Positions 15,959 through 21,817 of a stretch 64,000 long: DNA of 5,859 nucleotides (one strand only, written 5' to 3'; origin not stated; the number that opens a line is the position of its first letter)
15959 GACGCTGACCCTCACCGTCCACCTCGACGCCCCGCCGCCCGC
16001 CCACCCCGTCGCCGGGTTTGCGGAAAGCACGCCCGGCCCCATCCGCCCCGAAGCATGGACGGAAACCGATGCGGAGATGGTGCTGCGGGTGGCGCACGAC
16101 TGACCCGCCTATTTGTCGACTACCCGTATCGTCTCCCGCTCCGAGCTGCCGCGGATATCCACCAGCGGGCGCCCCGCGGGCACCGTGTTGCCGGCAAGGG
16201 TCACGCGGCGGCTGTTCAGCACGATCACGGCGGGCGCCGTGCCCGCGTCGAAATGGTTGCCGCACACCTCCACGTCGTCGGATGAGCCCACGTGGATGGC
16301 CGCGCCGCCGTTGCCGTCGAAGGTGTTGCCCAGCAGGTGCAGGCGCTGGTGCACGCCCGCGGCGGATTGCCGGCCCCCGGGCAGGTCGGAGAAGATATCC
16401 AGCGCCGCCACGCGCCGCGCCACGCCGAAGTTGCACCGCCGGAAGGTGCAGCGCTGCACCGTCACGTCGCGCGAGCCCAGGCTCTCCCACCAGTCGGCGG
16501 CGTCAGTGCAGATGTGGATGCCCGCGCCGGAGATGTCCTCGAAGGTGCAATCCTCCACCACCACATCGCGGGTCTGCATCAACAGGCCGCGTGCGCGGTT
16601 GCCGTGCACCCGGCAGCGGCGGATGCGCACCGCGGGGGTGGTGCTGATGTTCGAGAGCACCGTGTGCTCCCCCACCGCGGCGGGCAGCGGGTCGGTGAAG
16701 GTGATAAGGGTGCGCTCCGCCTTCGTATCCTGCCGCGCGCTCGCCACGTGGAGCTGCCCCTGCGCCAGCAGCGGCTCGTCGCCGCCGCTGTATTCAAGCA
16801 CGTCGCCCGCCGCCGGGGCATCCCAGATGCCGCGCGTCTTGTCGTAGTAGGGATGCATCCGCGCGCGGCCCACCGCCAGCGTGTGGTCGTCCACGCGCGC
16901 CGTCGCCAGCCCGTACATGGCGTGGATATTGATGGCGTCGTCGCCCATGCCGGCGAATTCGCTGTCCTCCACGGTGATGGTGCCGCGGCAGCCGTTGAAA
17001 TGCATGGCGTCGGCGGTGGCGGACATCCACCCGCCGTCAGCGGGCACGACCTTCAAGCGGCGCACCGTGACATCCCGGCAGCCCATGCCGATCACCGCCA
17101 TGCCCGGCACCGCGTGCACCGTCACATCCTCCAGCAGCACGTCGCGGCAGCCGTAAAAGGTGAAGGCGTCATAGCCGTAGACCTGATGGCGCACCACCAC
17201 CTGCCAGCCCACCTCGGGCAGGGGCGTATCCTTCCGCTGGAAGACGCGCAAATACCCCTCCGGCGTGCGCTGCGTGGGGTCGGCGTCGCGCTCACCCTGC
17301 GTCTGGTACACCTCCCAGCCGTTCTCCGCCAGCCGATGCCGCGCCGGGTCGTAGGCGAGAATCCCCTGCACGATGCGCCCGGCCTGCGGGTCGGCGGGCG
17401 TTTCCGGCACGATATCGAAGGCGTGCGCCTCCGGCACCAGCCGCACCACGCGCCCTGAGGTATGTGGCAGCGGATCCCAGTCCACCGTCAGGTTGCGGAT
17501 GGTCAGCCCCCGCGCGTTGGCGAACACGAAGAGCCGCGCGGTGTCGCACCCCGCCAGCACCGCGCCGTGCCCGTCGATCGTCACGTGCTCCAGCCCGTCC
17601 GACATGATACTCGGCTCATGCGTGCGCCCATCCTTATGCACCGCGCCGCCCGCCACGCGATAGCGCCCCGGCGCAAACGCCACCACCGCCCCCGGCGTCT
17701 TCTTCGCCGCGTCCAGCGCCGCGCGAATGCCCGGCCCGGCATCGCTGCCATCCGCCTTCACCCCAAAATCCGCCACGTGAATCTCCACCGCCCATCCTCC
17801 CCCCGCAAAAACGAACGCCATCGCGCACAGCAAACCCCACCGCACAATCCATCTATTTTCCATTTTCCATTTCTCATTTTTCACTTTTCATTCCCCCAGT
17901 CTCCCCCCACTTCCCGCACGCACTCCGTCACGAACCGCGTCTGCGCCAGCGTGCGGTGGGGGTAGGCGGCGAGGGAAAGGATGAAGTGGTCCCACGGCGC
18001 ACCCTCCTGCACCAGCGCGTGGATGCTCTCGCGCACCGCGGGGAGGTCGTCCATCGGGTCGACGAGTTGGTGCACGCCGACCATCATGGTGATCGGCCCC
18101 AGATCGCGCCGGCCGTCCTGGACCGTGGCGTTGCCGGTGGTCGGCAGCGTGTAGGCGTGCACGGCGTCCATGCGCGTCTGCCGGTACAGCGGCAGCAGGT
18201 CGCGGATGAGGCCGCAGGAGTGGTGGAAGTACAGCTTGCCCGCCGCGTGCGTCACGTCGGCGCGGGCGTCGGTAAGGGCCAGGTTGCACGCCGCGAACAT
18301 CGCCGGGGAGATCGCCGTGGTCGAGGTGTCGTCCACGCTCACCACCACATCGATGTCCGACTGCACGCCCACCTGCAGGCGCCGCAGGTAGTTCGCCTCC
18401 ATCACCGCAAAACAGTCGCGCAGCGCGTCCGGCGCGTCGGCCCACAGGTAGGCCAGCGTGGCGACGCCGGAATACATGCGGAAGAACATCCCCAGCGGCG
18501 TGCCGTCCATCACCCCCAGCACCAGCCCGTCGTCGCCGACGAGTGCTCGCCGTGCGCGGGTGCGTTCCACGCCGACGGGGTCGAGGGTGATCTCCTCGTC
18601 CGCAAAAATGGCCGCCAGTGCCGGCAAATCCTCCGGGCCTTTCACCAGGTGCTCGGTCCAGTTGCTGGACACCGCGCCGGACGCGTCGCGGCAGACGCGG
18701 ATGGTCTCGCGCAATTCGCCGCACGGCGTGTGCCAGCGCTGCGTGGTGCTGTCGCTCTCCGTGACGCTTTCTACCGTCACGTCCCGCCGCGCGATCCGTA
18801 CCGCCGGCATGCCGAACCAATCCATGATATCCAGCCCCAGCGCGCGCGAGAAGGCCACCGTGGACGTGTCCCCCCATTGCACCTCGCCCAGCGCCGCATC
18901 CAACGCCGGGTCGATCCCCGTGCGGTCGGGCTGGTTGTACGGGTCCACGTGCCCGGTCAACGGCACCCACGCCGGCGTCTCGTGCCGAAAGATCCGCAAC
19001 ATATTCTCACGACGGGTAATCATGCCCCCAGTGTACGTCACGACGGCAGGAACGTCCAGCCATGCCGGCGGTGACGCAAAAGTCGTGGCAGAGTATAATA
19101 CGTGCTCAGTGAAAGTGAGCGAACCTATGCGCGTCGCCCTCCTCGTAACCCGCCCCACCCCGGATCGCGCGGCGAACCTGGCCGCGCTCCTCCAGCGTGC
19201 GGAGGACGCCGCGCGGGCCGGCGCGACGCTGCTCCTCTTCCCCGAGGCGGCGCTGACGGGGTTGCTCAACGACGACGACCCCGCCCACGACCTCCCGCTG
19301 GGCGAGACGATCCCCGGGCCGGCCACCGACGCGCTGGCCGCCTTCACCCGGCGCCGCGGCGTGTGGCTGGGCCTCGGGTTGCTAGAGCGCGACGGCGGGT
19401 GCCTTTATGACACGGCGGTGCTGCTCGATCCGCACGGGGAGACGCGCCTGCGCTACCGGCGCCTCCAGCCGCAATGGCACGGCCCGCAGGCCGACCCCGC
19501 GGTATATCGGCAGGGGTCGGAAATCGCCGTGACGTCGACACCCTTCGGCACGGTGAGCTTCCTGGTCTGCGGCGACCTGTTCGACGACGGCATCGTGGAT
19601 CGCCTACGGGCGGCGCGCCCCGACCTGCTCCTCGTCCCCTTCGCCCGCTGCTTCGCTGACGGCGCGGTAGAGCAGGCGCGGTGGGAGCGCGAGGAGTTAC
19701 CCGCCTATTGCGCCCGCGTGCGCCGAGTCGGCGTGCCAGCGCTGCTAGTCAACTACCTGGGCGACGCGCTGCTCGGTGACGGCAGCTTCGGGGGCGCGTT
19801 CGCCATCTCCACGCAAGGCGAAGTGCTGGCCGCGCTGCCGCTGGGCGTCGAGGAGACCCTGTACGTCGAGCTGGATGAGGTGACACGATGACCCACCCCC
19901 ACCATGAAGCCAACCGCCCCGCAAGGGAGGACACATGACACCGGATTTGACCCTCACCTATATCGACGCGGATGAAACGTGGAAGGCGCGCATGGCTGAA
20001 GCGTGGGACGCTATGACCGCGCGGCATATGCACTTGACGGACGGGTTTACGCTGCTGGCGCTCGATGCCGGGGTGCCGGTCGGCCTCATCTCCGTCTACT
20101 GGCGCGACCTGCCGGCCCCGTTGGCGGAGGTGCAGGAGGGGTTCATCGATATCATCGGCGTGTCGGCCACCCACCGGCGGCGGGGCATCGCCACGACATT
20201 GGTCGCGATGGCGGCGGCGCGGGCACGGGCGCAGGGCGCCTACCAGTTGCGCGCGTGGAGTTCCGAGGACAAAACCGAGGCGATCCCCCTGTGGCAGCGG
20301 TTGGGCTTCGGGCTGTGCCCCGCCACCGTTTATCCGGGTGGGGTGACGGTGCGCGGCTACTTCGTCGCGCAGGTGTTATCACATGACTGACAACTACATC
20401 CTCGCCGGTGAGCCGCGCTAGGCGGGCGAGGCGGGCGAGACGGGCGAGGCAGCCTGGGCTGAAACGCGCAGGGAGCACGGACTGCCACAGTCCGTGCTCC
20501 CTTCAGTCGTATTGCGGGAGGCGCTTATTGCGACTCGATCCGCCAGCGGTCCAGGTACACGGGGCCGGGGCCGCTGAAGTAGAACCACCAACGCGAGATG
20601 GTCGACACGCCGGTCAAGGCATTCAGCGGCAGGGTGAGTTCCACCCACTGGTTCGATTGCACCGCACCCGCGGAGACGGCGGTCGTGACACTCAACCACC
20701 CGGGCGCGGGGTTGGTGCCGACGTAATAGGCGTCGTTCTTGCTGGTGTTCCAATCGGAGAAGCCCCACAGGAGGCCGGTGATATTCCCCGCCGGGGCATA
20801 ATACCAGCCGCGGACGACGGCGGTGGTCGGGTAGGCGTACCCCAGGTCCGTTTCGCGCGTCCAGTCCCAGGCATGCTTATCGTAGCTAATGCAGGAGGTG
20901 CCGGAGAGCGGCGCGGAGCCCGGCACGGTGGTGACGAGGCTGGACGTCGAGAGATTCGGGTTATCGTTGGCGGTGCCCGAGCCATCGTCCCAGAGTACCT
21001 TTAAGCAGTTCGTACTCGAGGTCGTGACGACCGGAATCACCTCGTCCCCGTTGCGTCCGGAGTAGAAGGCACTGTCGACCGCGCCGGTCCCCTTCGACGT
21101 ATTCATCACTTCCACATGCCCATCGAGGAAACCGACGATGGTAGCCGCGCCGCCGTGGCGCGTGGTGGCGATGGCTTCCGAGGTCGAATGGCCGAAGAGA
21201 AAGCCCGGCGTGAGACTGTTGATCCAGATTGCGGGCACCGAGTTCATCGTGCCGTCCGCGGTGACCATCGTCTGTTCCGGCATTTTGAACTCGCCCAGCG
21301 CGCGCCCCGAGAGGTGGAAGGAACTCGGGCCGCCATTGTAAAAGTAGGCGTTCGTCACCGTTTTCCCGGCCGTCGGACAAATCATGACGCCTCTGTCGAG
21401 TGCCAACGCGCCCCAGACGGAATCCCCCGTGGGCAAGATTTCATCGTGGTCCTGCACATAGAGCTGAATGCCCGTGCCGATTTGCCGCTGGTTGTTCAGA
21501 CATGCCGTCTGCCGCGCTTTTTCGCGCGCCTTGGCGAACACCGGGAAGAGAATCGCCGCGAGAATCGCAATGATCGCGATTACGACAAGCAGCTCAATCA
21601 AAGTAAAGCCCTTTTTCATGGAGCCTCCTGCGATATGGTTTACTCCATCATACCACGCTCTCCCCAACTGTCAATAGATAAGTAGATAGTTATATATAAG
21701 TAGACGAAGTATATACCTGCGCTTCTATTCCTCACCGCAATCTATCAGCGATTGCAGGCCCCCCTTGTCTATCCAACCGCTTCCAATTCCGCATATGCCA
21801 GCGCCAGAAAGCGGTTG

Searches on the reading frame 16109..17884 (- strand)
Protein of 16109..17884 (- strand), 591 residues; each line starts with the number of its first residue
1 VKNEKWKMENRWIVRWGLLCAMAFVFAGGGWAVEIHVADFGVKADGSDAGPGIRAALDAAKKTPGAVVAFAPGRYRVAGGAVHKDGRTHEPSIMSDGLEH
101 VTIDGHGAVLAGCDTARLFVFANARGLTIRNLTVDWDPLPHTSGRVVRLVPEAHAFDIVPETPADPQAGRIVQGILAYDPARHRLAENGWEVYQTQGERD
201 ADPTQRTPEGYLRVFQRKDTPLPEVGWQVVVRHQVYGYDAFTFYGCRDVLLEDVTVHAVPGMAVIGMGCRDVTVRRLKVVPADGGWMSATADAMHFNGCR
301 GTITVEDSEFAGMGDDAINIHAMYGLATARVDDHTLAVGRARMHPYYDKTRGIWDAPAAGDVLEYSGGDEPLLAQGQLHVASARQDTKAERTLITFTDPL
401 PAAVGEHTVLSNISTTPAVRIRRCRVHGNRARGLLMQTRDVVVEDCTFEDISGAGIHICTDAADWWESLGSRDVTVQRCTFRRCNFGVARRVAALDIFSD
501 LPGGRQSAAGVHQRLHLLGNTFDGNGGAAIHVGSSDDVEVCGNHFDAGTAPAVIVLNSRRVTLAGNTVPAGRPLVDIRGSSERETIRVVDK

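Call 3: search_protein_families(library=pfam, proteins=[window:16109-17884:-], max_evalue=0.01)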
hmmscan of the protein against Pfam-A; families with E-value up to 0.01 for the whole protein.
window:16109-17884:- (591 aa): 3 families
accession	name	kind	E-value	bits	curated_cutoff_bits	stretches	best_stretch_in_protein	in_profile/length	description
PF13229.12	Beta_helix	-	2.7e-15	56.8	25.9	2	417-488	55-118/158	Right handed beta helix region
PF12708.12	Pect-lyase_RHGA_epim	-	3.8e-06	27.3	27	1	36-84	3-53/213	Rhamnogalacturonase A/epimerase, pectate lyase-like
PF05048.19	NosD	-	0.00021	21.2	23.6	0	418-567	26-145/212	Periplasmic copper-binding protein (NosD)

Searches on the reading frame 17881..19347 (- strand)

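Call 3: search_protein_families(library=pfam, proteins=[window:17881-19347:-], max_evalue=0.01)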
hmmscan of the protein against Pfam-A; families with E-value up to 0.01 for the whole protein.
window:17881-19347:- (488 aa): 1 family
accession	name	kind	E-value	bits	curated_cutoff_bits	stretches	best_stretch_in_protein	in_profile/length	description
PF01208.23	URO-D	-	0.00034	20.2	23.9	1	266-424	130-287/346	Uroporphyrinogen decarboxylase (URO-D)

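Call 4: search_protein_families(library=ncbifam, proteins=[window:17881-19347:-], max_evalue=0.01)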
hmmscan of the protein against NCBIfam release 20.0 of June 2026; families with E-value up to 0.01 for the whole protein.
window:17881-19347:- (488 aa): 0 families

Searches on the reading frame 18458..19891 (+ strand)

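Call 3: search_protein_families(library=pfam, proteins=[window:18458-19891:+], max_evalue=0.01)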
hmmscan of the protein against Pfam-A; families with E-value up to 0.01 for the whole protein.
window:18458-19891:+ (477 aa): 1 family
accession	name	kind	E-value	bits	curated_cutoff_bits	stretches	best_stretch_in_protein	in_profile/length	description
PF00795.27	CN_hydrolase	-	4e-29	102.2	23.2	1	225-473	1-247/256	Carbon-nitrogen hydrolase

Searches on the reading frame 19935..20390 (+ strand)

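Call 3: search_protein_families(library=pfam, proteins=[window:19935-20390:+], max_evalue=0.01)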
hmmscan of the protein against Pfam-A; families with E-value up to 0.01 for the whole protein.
window:19935-20390:+ (151 aa): 6 families
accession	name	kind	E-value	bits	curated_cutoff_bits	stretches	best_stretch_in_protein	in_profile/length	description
PF00583.31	Acetyltransf_1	-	3.8e-15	56.6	20.7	1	16-125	16-116/116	Acetyltransferase (GNAT) family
PF13508.13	Acetyltransf_7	-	5.1e-08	33.6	27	1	39-125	5-82/84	Acetyltransferase (GNAT) domain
PF08445.16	FR47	-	3.8e-07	30.4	22.1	1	51-128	4-80/86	FR47-like protein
PF13673.13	Acetyltransf_10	-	7.5e-06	26.4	23.6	1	14-133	11-115/128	Acetyltransferase (GNAT) domain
PF13527.13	Acetyltransf_9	-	3.7e-05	24.2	25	1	33-103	37-107/127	Acetyltransferase (GNAT) domain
PF14542.12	Acetyltransf_CG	-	0.0071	16.9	30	0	72-101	28-57/80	GCN5-related N-acetyl-transferase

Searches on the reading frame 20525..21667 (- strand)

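Call 3: search_protein_families(library=pfam, proteins=[window:20525-21667:-], max_evalue=0.01)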
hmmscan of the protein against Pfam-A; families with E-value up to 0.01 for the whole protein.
window:20525-21667:- (380 aa): 2 families
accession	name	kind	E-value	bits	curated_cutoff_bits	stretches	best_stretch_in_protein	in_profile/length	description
PF07963.17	N_methyl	-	8.5e-09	35.1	21.2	1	17-41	3-27/27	Prokaryotic N-terminal methylation motif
PF07596.16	SBP_bac_10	-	4.4e-06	27.4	23.3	1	46-81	2-36/268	Protein of unknown function (DUF1559)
